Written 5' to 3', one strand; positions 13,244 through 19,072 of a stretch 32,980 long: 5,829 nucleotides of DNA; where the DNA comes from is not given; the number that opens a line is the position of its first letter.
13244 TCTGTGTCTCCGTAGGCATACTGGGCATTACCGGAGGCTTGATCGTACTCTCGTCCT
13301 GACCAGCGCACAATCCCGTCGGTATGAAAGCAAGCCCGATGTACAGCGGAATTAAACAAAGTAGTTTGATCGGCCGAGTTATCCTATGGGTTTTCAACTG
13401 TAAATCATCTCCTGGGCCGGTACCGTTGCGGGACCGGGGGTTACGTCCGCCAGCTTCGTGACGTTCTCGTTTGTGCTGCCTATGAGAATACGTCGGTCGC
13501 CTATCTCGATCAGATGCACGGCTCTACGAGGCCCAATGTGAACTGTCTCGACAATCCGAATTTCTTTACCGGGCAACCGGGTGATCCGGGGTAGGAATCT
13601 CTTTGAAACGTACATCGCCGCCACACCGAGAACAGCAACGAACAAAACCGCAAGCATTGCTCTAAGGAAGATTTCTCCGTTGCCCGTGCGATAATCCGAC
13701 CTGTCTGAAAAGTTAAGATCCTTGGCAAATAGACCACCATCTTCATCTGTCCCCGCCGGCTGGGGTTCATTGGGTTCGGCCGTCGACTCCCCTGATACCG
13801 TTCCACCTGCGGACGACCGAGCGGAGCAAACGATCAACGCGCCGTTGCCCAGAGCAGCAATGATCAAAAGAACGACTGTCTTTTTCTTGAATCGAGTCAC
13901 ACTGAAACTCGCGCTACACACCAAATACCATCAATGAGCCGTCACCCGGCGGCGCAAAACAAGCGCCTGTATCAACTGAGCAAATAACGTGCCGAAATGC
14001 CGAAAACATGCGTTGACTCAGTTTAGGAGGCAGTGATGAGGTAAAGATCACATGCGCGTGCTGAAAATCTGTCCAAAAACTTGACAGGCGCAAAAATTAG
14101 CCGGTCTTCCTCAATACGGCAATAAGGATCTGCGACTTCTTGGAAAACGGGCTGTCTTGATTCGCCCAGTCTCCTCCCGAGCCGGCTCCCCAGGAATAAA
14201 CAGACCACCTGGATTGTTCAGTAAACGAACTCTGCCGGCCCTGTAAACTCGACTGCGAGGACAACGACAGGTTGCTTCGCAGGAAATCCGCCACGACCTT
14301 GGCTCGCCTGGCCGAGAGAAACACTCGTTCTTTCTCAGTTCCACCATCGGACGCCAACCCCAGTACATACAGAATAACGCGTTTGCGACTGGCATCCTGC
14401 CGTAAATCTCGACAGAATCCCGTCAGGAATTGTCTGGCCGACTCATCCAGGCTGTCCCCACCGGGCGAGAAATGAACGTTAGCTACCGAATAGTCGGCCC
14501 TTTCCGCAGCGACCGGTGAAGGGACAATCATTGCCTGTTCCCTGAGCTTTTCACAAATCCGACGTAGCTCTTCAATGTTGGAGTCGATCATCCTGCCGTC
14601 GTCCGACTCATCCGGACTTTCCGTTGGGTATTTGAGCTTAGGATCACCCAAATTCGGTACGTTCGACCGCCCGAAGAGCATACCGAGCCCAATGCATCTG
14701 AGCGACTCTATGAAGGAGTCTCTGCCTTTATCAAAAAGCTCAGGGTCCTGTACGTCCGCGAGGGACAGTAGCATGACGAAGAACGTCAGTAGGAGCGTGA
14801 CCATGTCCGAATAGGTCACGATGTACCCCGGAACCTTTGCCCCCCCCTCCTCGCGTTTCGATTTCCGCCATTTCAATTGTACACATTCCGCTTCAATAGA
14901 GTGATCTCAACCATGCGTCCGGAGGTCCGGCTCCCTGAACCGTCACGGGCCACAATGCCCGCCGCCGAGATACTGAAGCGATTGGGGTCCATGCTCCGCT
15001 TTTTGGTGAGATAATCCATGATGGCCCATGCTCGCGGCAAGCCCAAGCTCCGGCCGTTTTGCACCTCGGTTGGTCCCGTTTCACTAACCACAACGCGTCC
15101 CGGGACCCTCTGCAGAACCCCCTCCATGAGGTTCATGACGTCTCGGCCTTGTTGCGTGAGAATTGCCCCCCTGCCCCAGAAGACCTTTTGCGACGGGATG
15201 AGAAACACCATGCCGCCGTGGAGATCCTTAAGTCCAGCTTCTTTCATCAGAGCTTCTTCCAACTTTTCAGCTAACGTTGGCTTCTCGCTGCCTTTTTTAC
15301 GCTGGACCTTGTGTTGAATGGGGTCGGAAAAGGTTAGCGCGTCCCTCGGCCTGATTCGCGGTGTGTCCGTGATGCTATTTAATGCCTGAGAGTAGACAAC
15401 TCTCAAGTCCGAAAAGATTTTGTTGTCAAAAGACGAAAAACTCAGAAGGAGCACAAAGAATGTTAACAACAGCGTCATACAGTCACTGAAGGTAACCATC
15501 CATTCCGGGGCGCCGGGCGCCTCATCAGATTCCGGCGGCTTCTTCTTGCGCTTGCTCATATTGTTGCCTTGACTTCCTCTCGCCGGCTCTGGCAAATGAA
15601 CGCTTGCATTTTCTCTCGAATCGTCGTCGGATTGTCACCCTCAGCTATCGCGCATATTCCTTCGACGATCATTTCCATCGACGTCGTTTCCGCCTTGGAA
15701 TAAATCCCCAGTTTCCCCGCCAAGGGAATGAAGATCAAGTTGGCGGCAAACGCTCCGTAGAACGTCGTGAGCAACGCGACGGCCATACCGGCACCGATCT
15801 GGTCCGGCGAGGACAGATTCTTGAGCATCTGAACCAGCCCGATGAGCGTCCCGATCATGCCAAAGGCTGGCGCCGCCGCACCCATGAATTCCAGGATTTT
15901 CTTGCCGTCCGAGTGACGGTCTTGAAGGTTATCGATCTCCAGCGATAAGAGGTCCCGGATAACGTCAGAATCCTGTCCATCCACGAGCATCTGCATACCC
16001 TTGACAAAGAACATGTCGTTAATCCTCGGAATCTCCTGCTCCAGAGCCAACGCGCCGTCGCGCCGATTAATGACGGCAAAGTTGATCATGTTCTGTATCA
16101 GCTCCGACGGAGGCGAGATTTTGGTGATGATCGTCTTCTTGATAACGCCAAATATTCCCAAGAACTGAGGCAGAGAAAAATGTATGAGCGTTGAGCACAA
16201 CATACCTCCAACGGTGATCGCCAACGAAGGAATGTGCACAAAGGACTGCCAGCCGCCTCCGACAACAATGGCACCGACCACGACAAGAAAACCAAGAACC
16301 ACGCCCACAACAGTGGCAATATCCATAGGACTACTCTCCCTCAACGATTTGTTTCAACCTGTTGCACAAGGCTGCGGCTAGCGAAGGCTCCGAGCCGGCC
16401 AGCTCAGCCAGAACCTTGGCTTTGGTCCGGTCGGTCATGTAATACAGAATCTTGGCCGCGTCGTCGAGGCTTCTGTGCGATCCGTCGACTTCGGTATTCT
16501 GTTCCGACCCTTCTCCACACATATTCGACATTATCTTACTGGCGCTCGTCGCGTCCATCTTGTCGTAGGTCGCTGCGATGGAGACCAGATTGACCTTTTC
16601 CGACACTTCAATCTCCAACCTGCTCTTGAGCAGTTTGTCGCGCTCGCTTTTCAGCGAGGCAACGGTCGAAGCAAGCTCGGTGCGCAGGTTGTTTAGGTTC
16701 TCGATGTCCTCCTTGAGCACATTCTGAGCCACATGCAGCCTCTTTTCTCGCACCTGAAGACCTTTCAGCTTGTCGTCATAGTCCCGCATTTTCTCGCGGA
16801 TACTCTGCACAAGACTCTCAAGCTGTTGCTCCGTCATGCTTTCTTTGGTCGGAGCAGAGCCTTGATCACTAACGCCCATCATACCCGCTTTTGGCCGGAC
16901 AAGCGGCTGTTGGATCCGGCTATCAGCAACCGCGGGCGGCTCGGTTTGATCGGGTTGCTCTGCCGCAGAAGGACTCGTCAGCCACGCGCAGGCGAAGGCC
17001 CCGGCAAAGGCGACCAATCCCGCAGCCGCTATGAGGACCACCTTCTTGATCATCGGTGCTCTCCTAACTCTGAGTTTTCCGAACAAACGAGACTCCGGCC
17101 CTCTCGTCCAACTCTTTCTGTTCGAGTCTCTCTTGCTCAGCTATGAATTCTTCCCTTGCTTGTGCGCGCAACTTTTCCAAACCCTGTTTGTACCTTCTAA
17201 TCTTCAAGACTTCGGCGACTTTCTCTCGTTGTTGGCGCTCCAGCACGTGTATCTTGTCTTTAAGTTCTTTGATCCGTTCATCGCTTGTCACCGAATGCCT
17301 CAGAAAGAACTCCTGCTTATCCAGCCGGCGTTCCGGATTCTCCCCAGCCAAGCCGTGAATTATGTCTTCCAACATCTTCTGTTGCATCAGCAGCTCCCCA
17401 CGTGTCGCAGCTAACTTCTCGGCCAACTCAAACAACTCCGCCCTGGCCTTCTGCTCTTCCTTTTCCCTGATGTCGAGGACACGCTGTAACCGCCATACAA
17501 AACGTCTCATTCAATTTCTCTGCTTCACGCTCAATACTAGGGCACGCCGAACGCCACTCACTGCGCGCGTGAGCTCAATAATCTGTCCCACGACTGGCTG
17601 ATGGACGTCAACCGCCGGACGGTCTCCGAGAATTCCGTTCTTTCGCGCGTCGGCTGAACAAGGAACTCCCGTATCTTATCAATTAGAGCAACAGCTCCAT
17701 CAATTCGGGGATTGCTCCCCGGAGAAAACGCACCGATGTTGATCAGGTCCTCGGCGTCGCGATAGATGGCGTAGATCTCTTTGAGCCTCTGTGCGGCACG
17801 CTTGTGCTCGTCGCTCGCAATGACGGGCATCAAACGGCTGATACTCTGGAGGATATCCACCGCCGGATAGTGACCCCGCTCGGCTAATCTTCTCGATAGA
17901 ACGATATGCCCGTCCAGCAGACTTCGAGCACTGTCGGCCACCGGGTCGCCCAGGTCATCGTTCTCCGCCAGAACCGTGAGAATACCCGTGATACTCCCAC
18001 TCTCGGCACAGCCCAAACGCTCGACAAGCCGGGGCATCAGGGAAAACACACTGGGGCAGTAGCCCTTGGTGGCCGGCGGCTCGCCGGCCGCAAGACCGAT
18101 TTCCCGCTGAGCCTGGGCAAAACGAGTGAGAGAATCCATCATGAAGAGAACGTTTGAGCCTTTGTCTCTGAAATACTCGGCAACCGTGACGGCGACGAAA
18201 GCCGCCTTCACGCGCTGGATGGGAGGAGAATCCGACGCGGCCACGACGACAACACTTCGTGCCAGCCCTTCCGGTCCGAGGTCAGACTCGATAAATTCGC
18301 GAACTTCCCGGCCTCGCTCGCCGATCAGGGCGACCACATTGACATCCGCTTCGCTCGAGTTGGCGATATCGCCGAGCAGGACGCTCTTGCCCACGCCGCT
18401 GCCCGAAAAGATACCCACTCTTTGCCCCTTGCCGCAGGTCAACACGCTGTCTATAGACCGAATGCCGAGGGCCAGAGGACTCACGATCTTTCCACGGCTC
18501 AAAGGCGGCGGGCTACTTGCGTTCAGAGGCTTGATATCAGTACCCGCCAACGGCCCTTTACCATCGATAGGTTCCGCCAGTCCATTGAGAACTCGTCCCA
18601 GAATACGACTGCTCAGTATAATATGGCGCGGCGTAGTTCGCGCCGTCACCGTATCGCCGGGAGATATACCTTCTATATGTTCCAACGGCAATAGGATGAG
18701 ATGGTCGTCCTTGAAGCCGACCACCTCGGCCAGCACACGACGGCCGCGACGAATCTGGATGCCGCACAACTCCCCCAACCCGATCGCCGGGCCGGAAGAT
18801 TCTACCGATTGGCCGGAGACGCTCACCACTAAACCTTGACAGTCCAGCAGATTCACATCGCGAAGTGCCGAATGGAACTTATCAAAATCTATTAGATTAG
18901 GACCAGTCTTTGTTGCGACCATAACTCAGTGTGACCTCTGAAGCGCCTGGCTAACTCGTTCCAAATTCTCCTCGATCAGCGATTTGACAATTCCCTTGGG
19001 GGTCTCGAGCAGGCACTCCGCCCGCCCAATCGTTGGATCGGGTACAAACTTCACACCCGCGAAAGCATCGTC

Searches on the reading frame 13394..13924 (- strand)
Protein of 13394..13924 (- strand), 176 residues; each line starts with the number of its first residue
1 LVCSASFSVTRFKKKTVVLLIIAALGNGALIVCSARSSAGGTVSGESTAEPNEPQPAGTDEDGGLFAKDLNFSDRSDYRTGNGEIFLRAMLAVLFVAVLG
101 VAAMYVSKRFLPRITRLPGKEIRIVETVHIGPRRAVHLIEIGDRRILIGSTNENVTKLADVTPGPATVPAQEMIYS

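Call 8: search_protein_families(library=pfam, proteins=[window:13394-13924:-], max_evalue=0.001)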
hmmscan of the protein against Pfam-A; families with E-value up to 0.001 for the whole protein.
window:13394-13924:- (176 aa): 1 family
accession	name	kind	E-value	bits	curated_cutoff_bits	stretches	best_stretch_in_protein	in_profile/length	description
PF04347.18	FliO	-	7.7e-12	45.6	22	1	106-169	2-69/91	Flagellar biosynthesis protein, FliO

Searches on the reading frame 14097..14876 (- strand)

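Call 8: search_protein_families(library=pfam, proteins=[window:14097-14876:-], max_evalue=0.001)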
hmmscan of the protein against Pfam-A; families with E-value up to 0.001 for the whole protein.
window:14097-14876:- (259 aa): 2 families
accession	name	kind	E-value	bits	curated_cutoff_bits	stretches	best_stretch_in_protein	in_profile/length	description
PF13677.11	MotB_plug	-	7.3e-12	45.1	24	1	5-44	2-44/58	Membrane MotB of proton-channel complex MotA/MotB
PF00691.25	OmpA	-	1.4e-07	32.2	27.2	1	136-214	2-81/98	OmpA family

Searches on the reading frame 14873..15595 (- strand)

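Call 8: search_protein_families(library=pfam, proteins=[window:14873-15595:-], max_evalue=0.001)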
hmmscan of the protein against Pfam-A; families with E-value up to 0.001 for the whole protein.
window:14873-15595:- (240 aa): 1 family
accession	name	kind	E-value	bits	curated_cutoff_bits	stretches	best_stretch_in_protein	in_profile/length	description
PF13677.11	MotB_plug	-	8.6e-16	57.7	24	1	16-63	2-49/58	Membrane MotB of proton-channel complex MotA/MotB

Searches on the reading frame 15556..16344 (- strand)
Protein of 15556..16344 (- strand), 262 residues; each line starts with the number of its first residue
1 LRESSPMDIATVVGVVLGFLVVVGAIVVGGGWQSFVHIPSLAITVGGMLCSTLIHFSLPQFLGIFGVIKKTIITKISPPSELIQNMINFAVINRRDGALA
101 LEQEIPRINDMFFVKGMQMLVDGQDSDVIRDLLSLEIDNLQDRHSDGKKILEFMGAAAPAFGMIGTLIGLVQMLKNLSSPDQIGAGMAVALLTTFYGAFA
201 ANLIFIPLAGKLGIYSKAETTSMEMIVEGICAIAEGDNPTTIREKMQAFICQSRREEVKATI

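Call 8: search_protein_families(library=pfam, proteins=[window:15556-16344:-], max_evalue=0.001)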
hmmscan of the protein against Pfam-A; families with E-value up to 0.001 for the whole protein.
window:15556-16344:- (262 aa): 1 family
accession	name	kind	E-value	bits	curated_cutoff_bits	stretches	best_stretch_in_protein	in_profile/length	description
PF01618.21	MotA_ExbB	-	3.8e-30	104.7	22.9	1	107-225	4-127/127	MotA/TolQ/ExbB proton channel family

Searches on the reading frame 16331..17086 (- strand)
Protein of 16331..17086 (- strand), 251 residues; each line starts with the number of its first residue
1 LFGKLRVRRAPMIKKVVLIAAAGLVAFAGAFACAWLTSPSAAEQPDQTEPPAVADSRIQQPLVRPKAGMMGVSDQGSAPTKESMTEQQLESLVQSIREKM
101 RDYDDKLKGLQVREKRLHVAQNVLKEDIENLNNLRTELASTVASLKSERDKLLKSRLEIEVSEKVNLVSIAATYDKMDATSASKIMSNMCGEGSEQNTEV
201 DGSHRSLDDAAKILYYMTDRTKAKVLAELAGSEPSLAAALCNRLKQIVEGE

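Call 8: search_protein_families(library=pfam, proteins=[window:16331-17086:-], max_evalue=0.001)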
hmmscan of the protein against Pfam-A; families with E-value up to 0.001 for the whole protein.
window:16331-17086:- (251 aa): 0 families

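Call 11: search_protein_families(library=pfam, proteins=[window:16331-17086:-], max_evalue=0.01)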
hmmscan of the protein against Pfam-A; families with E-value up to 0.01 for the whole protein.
window:16331-17086:- (251 aa): 0 families

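Call 76: search_protein_families(library=ncbifam, proteins=[window:16331-17086:-], max_evalue=0.01)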
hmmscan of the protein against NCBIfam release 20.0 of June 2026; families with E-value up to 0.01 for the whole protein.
window:16331-17086:- (251 aa): 5 families
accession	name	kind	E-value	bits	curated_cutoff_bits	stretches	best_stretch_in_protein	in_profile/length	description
NF003034.1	PRK03918.1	equivalog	0.00067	17.7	700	1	84-165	637-719/878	DNA double-strand break repair ATPase Rad50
TIGR00618.1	sbcc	subfamily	0.00074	17.5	478.5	1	84-177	543-638/1043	exonuclease subunit SbcC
NF038218.1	IcmG_DotF_IVB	equivalog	0.0011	18.7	200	1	7-152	47-171/266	type IVB secretion system protein IcmG/DotF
NF033885.1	conj_TraP_IncI1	equivalog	0.0017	18.2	135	1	23-147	20-139/217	conjugal transfer protein TraP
NF047368.1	collar_FlbB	equivalog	0.0063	16.3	110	0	103-189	62-147/193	periplasmic-type flagellar collar protein FlbB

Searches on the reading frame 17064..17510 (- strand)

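Call 9: search_protein_families(library=pfam, proteins=[window:17064-17510:-], max_evalue=0.001)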
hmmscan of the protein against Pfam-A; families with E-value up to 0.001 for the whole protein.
window:17064-17510:- (148 aa): 1 family
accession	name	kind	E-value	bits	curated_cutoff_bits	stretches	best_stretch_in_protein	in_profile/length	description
PF02050.21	FliJ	-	4.2e-05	24.2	28.4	1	21-140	2-121/123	Flagellar FliJ protein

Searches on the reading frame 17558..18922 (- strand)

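Call 9: search_protein_families(library=pfam, proteins=[window:17558-18922:-], max_evalue=0.001)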
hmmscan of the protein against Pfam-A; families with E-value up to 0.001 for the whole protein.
window:17558-18922:- (454 aa): 3 families
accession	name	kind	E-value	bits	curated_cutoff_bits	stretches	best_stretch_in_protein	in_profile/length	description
PF00006.31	ATP-synt_ab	-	5.1e-87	291.4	29.5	1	153-362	1-213/213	ATP synthase alpha/beta family, nucleotide-binding domain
PF18269.6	T3SS_ATPase_C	-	5.6e-25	87.4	22.7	1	370-439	2-71/72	T3SS EscN ATPase C-terminal domain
PF02874.29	ATP-synt_ab_N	-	5.9e-07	30.4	20.9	1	32-93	1-66/69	ATP synthase alpha/beta family, beta-barrel domain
